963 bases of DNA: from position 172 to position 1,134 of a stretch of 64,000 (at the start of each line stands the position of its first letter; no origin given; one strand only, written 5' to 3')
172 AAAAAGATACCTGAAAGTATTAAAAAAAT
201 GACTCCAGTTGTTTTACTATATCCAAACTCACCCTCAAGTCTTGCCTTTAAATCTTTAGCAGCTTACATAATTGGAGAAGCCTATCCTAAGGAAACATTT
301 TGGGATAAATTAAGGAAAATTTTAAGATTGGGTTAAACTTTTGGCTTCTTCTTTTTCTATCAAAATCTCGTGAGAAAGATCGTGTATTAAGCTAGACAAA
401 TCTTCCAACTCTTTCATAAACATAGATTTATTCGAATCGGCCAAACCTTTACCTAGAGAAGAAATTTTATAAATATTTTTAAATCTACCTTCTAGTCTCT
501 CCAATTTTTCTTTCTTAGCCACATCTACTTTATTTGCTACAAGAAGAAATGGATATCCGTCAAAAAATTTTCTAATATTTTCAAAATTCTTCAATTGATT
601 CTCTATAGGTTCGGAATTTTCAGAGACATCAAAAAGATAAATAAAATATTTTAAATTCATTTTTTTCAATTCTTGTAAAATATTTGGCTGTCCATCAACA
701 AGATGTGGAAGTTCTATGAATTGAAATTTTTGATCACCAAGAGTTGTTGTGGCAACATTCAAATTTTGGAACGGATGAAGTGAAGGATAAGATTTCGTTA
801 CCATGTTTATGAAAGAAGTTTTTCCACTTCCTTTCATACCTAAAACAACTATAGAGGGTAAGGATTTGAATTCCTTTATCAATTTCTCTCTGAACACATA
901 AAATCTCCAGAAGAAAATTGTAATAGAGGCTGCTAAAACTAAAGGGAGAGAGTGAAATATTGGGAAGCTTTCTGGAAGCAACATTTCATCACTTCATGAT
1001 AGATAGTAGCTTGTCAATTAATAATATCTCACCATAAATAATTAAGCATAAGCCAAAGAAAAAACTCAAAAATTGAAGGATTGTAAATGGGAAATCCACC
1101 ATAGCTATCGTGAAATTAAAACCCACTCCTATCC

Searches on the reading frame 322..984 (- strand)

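Call 66: search_protein_families(library=pfam, proteins=[window:322-984:-])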
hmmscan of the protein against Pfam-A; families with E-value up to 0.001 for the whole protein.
window:322-984:- (220 aa): 9 families
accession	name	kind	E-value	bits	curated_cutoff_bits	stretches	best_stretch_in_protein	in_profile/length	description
PF06858.20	NOG1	-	5.1e-08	33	27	1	115-154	18-58/58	Nucleolar GTP-binding protein 1 (NOG1)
PF03029.23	ATP_bind_1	-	2.4e-06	28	27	0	91-206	103-213/240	Conserved hypothetical ATP binding protein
PF01926.29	MMR_HSR1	-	1.2e-05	25.9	21.9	1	45-152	2-113/113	50S ribosome-binding GTPase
PF00025.27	Arf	-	6.6e-05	22.9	22.3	1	44-165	16-137/174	ADP-ribosylation factor family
PF00071.28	Ras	-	0.0001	22.4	21.6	0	45-167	2-128/162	Ras family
PF09439.16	SRPRB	-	0.00024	21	25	1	41-160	2-128/178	Signal recognition particle receptor beta subunit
PF25201.1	nSTAND6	-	0.00029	21.3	27.7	0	34-70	10-46/148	Novel STAND NTPase 6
PF04670.18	Gtr1_RagA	-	0.00043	20.2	22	1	45-168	2-137/232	Gtr1/RagA G protein conserved region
PF02492.25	cobW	-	0.0005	20.1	20.7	0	44-64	2-22/180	CobW/HypB/UreG, nucleotide-binding domain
